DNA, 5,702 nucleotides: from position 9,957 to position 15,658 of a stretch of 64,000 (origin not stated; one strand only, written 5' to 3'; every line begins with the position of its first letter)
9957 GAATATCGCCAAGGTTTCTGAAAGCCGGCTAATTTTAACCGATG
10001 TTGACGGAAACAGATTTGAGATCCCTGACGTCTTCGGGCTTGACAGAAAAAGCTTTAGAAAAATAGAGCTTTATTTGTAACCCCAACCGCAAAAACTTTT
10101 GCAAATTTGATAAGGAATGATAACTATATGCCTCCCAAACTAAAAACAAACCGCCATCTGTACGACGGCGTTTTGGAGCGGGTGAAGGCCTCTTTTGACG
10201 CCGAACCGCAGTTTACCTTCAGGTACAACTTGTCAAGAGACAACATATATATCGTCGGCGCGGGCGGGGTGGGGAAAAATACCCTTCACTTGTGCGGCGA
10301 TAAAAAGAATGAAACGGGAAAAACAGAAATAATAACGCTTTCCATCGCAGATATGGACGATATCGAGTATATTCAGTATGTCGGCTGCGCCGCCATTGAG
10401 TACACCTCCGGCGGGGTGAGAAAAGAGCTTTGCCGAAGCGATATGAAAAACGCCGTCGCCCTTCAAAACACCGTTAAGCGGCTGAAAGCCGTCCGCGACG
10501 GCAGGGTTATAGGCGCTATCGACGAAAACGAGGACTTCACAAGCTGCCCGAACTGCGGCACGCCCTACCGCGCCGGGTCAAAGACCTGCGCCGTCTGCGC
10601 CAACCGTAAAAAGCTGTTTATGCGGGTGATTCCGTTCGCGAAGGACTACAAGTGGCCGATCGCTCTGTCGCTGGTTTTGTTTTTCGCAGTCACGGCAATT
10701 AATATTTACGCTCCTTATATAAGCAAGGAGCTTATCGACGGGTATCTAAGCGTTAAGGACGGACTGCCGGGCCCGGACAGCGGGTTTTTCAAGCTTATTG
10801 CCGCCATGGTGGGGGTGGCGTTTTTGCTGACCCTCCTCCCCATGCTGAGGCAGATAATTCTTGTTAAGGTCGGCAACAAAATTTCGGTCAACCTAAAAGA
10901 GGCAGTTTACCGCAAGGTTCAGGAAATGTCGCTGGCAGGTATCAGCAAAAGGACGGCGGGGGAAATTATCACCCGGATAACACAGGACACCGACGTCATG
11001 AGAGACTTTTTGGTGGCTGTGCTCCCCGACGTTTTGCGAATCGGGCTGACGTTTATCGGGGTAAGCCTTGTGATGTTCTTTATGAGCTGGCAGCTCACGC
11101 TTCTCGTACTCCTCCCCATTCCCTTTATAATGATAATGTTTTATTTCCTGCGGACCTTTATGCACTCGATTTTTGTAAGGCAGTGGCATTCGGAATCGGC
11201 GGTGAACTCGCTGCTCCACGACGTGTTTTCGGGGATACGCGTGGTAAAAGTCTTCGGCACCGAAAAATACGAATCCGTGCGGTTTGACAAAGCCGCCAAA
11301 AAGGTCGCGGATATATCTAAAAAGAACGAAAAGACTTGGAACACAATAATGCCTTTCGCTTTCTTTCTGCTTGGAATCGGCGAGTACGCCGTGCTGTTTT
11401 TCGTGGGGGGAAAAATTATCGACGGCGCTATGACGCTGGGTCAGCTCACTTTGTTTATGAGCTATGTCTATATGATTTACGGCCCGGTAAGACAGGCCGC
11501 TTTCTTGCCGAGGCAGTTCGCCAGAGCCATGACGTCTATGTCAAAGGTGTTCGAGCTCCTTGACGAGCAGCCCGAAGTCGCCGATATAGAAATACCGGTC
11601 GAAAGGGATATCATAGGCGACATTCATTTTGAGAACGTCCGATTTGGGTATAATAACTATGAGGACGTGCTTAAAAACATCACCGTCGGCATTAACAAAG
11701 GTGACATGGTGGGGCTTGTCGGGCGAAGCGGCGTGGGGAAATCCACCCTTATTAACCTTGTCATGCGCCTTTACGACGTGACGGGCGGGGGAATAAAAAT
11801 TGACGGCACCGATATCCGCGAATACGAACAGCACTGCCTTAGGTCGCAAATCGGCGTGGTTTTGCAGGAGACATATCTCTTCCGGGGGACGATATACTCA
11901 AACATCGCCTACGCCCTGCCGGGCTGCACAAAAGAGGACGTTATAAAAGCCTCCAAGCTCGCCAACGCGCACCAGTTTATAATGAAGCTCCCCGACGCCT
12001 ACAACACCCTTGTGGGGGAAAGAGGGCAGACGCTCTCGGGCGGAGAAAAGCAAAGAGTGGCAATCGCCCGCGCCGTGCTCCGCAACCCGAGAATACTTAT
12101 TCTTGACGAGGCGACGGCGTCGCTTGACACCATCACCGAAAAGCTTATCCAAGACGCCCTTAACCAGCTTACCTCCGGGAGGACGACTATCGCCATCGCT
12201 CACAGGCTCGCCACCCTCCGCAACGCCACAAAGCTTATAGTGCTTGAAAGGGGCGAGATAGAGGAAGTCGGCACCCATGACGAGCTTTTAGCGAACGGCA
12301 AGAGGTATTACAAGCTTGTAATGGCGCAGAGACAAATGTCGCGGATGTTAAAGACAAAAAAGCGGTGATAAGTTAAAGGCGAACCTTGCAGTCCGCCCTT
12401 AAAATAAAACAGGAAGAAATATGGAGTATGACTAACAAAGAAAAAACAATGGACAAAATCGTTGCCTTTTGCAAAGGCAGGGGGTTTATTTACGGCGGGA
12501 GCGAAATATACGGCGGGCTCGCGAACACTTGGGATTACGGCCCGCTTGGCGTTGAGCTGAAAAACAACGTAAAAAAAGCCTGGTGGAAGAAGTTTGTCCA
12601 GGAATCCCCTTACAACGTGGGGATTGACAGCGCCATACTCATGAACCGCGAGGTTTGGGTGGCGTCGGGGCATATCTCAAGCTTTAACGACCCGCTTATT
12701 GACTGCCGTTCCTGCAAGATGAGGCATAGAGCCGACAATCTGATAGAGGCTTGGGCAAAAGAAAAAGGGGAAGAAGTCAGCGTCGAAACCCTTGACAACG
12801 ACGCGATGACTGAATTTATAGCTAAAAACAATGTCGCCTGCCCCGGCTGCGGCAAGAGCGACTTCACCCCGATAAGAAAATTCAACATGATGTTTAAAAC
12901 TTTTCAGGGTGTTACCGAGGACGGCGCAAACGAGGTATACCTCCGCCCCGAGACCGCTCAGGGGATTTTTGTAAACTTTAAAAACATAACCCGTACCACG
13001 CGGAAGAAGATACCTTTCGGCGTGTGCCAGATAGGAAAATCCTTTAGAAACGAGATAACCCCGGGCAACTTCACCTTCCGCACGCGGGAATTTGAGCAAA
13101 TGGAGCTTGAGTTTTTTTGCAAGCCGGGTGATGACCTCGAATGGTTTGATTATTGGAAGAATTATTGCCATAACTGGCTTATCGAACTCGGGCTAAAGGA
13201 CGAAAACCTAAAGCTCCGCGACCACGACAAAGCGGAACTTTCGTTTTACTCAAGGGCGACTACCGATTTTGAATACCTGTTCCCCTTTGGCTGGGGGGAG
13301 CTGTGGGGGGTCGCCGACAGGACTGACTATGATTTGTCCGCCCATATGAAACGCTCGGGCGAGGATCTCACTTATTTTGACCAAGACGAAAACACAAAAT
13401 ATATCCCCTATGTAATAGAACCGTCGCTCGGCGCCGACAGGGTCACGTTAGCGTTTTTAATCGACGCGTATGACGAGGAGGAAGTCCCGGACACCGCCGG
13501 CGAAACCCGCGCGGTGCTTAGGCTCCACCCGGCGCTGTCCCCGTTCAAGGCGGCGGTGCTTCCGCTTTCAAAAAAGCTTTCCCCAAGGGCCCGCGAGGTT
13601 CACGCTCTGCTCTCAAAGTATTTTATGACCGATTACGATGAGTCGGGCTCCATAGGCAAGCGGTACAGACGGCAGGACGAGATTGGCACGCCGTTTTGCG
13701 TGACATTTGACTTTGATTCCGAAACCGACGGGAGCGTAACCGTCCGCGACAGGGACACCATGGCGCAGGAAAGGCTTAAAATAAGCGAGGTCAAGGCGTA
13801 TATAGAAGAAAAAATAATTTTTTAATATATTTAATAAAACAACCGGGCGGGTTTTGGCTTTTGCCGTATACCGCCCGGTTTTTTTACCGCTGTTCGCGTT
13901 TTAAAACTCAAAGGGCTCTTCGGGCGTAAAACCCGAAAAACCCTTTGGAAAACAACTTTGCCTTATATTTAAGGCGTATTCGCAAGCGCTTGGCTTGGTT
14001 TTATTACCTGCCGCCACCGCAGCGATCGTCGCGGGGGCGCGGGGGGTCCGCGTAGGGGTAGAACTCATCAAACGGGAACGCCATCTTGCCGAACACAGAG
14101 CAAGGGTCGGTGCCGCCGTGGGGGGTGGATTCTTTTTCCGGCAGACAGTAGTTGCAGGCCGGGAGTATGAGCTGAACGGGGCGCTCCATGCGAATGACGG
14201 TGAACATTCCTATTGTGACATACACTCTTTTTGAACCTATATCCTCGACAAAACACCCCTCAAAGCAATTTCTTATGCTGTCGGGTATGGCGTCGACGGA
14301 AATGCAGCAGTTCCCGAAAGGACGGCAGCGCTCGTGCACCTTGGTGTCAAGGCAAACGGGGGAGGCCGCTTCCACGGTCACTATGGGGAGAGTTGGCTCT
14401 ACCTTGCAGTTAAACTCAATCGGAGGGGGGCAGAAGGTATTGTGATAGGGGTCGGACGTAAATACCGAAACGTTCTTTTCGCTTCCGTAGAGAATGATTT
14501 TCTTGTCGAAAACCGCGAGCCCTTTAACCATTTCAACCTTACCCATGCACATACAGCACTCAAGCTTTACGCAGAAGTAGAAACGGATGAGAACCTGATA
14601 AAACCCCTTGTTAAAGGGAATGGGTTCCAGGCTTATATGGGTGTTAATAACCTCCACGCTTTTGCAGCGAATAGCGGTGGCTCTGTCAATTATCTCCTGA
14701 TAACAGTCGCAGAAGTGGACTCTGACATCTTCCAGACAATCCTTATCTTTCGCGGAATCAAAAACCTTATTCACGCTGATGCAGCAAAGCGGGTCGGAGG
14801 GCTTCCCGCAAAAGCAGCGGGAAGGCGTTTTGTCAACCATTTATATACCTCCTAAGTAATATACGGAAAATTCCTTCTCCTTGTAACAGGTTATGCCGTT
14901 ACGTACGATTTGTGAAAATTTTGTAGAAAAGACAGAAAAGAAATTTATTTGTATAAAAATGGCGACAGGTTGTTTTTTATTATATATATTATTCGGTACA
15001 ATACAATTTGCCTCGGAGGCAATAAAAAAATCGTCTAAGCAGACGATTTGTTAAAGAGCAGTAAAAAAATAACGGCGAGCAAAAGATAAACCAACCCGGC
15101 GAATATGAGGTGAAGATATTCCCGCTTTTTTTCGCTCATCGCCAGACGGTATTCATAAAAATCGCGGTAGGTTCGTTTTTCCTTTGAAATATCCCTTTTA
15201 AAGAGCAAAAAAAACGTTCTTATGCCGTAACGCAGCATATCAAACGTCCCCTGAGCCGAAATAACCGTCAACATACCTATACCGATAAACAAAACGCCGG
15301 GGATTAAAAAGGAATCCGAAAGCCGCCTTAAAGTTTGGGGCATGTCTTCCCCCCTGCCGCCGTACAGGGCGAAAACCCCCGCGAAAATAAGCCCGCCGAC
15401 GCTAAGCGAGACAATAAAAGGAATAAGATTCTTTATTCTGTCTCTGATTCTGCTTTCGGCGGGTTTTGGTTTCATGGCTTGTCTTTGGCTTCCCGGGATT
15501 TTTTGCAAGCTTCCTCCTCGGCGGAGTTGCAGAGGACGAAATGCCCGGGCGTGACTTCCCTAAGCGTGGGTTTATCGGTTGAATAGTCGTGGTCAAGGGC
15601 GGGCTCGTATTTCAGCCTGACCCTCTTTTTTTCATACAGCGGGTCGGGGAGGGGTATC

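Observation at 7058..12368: ABC exporter pair in which both halves carry an N-terminal cytoplasmic domain ending in a C4 zinc ribbon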

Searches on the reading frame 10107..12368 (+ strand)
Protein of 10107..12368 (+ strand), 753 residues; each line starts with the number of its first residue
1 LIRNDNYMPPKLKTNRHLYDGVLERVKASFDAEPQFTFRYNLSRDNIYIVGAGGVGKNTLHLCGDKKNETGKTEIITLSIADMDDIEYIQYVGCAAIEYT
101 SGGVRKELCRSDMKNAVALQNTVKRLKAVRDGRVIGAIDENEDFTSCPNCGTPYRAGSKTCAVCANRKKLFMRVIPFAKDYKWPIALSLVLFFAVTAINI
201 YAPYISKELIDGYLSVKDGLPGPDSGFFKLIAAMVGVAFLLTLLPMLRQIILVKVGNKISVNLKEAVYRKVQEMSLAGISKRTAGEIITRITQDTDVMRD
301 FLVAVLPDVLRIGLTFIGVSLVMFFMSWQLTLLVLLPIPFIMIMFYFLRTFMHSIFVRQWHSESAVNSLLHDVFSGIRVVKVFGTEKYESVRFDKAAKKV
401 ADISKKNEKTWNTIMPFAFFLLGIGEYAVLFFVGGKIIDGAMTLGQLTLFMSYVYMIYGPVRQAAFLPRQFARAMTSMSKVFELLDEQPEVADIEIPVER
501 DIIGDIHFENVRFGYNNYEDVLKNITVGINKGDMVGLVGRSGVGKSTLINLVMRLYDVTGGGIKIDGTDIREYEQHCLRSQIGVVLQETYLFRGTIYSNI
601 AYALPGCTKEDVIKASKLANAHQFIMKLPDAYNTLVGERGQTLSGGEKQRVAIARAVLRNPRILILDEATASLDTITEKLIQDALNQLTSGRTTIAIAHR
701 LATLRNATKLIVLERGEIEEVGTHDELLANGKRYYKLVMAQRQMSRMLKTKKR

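Call 7: search_protein_families(library=pfam, proteins=[window:10107-12368:+], max_evalue=1)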
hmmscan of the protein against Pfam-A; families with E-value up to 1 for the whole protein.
window:10107-12368:+ (753 aa): 23 families
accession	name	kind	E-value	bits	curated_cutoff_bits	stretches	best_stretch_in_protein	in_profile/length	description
PF00664.28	ABC_membrane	-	9.2e-44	150.6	28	1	186-460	2-273/274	ABC transporter transmembrane region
PF00005.33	ABC_tran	-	1.6e-35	123.1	25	1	522-671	1-137/137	ABC transporter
PF03193.22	RsgA_GTPase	-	4.2e-06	27.1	30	1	522-553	97-127/174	RsgA GTPase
PF02463.25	SMC_N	-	2.5e-05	24.3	40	1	507-713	112-211/220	RecF/RecN/SMC N terminal domain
PF13555.12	AAA_29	-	8.7e-05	22.6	27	1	527-550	17-40/61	P-loop containing region of AAA domain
PF01926.29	MMR_HSR1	-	0.00033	21.2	21.9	1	535-553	2-20/113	50S ribosome-binding GTPase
PF13401.12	AAA_22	-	0.0006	20.6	27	1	536-688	9-104/130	AAA domain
PF00931.28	NB-ARC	-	0.001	18.8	23.5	1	532-555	18-41/248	NB-ARC domain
PF13240.11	Zn_Ribbon_1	-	0.0023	18.1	25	1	147-164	2-19/23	zinc-ribbon domain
PF13191.12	AAA_16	-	0.0027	18.7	32.6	1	533-689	25-160/167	AAA ATPase domain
PF13248.11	Zn_ribbon_3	-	0.013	15.3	27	1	145-164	3-22/26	zinc-ribbon domain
PF03266.21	NTPase_1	-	0.017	15.4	23.9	1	535-575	2-40/168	NTPase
PF00004.35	AAA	-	0.036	15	21.2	0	537-571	3-35/131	ATPase family associated with various cellular activities (AAA)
PF09818.15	ABC_ATPase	-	0.042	13.3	23.2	1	619-685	135-201/283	P-loop domain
PF12773.13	DZR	-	0.044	14.4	27.3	1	147-164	1-18/45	Double zinc ribbon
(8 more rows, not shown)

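Call 8: search_protein_families(library=ncbifam, proteins=[window:10107-12368:+], max_evalue=0.1)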
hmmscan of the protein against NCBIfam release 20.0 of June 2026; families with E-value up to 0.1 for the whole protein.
window:10107-12368:+ (753 aa): 202 families (the best 25 are shown)
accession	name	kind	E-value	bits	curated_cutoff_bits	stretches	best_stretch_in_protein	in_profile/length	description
NF052233.1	CphA_assoc_ABC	equivalog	7.9e-160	533.7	880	1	70-745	64-747/766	cyanophycin metabolism-associated ABC transporter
TIGR02203.1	MsbA_lipidA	equivalog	1.3e-127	426.7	602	1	171-739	2-567/572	lipid A export permease/ATP-binding protein MsbA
TIGR02204.1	MsbA_rel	hypoth_equivalog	1.6e-123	413.4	780.4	1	170-741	5-575/576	ABC transporter, permease/ATP-binding protein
TIGR00958.1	3a01208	subfamily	4.1e-119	398.9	874.6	1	166-738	144-711/711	antigen peptide transporter 2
NF045513.1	HepA_fam_ABC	equivalog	1.2e-115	387.3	725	1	239-736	106-604/610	heterocyst formation ABC transporter subunit HepA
TIGR01846.1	type_I_sec_HlyB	subfamily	4.6e-113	378.8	725.55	1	189-741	145-692/694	type I secretion system permease/ATPase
NF008381.0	PRK11176.1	equivalog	2.3e-107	359.8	867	1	169-740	11-578/582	lipid A ABC transporter ATP-binding protein/permease MsbA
NF010178.0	PRK13657.1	equivalog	2.7e-97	326.6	733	1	170-743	6-572/588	glucan ABC transporter ATP-binding protein/ permease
NF008055.0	PRK10789.1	equivalog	7.4e-94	315.3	845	1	190-748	23-577/590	SmdA family multidrug ABC transporter permease/ATP-binding protein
TIGR03375.1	type_I_sec_LssB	subfamily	9.8e-93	311.7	693.1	1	234-730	195-691/696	type I secretion system permease/ATPase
TIGR03796.1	NHLM_micro_ABC1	equivalog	4.1e-88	296.3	853.3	1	181-738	152-709/710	NHLP family bacteriocin export ABC transporter peptidase/permease/ATPase subunit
TIGR03797.1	NHLM_micro_ABC2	equivalog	2.4e-86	290.8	709.4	1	172-744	124-686/686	NHLP bacteriocin export ABC transporter permease/ATPase subunit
TIGR02857.1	CydD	equivalog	5.2e-83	279.8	435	1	229-713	45-529/529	thiol reductant ABC exporter subunit CydD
NF008056.1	PRK10790.1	equivalog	5.1e-81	272.9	746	1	172-743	12-577/584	SmdB family multidrug efflux ABC transporter permease/ATP-binding protein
TIGR01193.1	bacteriocin_ABC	subfamily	7.6e-80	269.3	523.85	1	164-738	137-706/708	peptide cleavage/export ABC transporter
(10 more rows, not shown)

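Call 42: search_solved_structures(query=window:10128-12365:+, max_evalue=1e-60)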
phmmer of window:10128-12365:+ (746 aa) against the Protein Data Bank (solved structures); distinct sequences matched with E-value up to 1e-60: 194 (the best 60 are shown).
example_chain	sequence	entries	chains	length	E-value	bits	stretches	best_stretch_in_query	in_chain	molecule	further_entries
9ody_A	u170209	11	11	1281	8.8e-169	566.3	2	249-735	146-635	ATP-binding cassette, sub-family B (MDR/TAP), member 4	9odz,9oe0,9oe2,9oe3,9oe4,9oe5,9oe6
9oe1_A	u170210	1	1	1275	1.4e-168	565.6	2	249-735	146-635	ATP-binding cassette, sub-family B (MDR/TAP), member 4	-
6fn1_A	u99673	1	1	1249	7.3e-168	563.2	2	245-735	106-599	Human-mouse chimeric ABCB1 (ABCBHM)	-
6fn4_A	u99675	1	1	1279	8.1e-168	563.1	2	245-735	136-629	Apo form of Human-mouse chimeric ABCB1 (ABCB1HM) in complex with Antigen binding fragment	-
4ksb_A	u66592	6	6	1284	3.6e-167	561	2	256-735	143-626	Multidrug resistance protein 1A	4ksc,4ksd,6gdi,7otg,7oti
4q9h_A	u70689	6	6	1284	3.7e-167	560.9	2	256-735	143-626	Multidrug resistance protein 1A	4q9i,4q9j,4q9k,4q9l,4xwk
4lsg_A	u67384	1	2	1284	4.9e-167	560.5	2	256-735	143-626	Multidrug resistance protein 1A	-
6ujt_A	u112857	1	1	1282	9.8e-167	559.5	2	256-735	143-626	ATP-dependent translocase ABCB1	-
6qee_A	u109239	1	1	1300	1.1e-166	559.4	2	255-735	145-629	ABCB1HM-EQ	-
5kpi_A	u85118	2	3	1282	1.1e-166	559.4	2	256-735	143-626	Multidrug resistance protein 1A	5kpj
4m2s_A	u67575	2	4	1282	1.1e-166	559.3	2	256-735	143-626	Multidrug resistance protein 1A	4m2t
3g60_A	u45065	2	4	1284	1.4e-166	559.1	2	256-735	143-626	Multidrug resistance protein 1a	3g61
6ujr_A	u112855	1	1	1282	1.4e-166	559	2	256-735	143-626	ATP-dependent translocase ABCB1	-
6ujs_A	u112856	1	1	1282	1.4e-166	559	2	256-735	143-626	ATP-dependent translocase ABCB1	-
6q81_A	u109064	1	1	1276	1.4e-166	559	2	256-735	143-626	P-glycoprotein (ABCB1)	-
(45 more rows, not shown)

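Call 89: search_protein_families(library=padloc, proteins=[window:10128-12368:+], max_evalue=0.00001)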
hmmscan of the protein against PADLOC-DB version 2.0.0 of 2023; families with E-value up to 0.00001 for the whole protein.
window:10128-12368:+ (746 aa): 3 families
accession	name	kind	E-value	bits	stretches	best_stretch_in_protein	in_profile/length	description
PDLC04135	mad3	-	1.6e-32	111.5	2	631-720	259-356/374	mads_3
PDLC04140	mad8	-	2.4e-11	41.7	1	510-693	12-233/314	mads_8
PDLC02914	ATPase-Toprim_I-B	-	6.6e-06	23.6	0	606-706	159-259/443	-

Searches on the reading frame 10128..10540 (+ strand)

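Call 81: search_protein_families(library=pfam, proteins=[window:10128-10540:+], max_evalue=10)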
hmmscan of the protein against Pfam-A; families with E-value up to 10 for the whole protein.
window:10128-10540:+ (137 aa): 2 families
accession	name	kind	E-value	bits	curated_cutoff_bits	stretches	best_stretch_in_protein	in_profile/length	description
PF03435.24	Sacchrp_dh_NADP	-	0.0097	16.7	25.1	1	40-92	1-53/129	Saccharopine dehydrogenase NADP binding domain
PF00899.27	ThiF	-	0.024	14.2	28.1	1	33-80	16-56/238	ThiF family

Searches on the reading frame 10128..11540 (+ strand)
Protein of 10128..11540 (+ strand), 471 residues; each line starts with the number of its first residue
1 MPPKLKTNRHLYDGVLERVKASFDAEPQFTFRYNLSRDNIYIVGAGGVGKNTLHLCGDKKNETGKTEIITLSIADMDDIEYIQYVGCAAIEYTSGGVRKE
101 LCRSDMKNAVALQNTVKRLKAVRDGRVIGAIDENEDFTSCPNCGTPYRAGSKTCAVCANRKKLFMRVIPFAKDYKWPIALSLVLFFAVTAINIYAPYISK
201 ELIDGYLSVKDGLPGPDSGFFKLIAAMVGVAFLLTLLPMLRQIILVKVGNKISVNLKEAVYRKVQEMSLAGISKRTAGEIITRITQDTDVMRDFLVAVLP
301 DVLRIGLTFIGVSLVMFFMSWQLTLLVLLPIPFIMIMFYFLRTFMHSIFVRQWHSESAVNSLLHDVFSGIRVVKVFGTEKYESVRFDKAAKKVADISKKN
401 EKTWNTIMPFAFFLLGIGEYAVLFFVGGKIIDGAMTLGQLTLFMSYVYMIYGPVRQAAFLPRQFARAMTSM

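Call 19: find_homologous_proteins(query=window:10128-11540:+, max_evalue=1e-10)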
Query window:10128-11540:+ (471 aa): 248 proteins with E <= 1e-10 among 8000 candidates; the best 120 are listed.
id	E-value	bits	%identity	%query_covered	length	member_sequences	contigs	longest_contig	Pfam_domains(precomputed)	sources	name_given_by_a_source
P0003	0.0e+0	1055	100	100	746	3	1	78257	PF00005.34,PF03193.23,PF02463.26,PF00664.29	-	-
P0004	4.5e-243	825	77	100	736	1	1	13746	PF00005.34,PF02463.26,PF00664.29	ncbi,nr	ncbi:MAG: ABC transporter transmembrane domain-containing protein [Eubacteriales bacterium]|nr:ABC t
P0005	7.6e-235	798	76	100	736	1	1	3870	PF00005.34,PF02463.26,PF00664.29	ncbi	-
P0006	1.3e-214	731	69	100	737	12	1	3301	PF00005.34,PF02463.26,PF00664.29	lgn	-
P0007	8.1e-212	722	68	100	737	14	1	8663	PF00005.34,PF03193.23,PF02463.26,PF00664.29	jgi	jgi:ATP-binding cassette subfamily B protein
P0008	2.2e-200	684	65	100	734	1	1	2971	PF00005.34,PF00664.29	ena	-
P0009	1.2e-196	672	65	100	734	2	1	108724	PF00005.34,PF02463.26,PF00664.29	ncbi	-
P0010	1.1e-188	646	63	100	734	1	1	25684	PF00005.34,PF00664.29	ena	-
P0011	5.8e-187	640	62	100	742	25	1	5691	PF00005.34,PF00664.29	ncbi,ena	-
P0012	1.1e-186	639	62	100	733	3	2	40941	PF00005.34,PF00664.29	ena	-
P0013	1.2e-180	619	61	100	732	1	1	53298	PF00005.34,PF00664.29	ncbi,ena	-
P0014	8.7e-169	580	55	100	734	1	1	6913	PF00005.34,PF02463.26,PF00664.29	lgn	-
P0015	9.2e-156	537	53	99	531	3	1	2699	PF00005.34,PF00664.29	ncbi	ncbi:MAG: ABC transporter transmembrane domain-containing protein, partial [Clostridia bacterium]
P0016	2.3e-143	496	50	94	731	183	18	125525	PF00005.34,PF00664.29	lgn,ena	-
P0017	5.1e-142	492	51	94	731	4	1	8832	PF00005.34,PF02463.26,PF00664.29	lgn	-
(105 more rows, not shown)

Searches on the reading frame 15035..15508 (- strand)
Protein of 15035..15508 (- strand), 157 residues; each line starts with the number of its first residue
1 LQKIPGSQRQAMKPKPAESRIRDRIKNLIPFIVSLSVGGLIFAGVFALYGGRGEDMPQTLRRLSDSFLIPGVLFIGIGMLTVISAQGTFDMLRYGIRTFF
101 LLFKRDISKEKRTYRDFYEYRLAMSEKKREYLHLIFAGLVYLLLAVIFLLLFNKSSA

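Call 13: search_protein_families(library=pfam, proteins=[window:15035-15508:-], max_evalue=0.00001)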
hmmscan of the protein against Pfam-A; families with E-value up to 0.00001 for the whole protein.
window:15035-15508:- (157 aa): 1 family
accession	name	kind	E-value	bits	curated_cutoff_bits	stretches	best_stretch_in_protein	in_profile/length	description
PF13038.11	DUF3899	-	1.7e-10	41.6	23.4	1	66-150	3-88/88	Domain of unknown function (DUF3899)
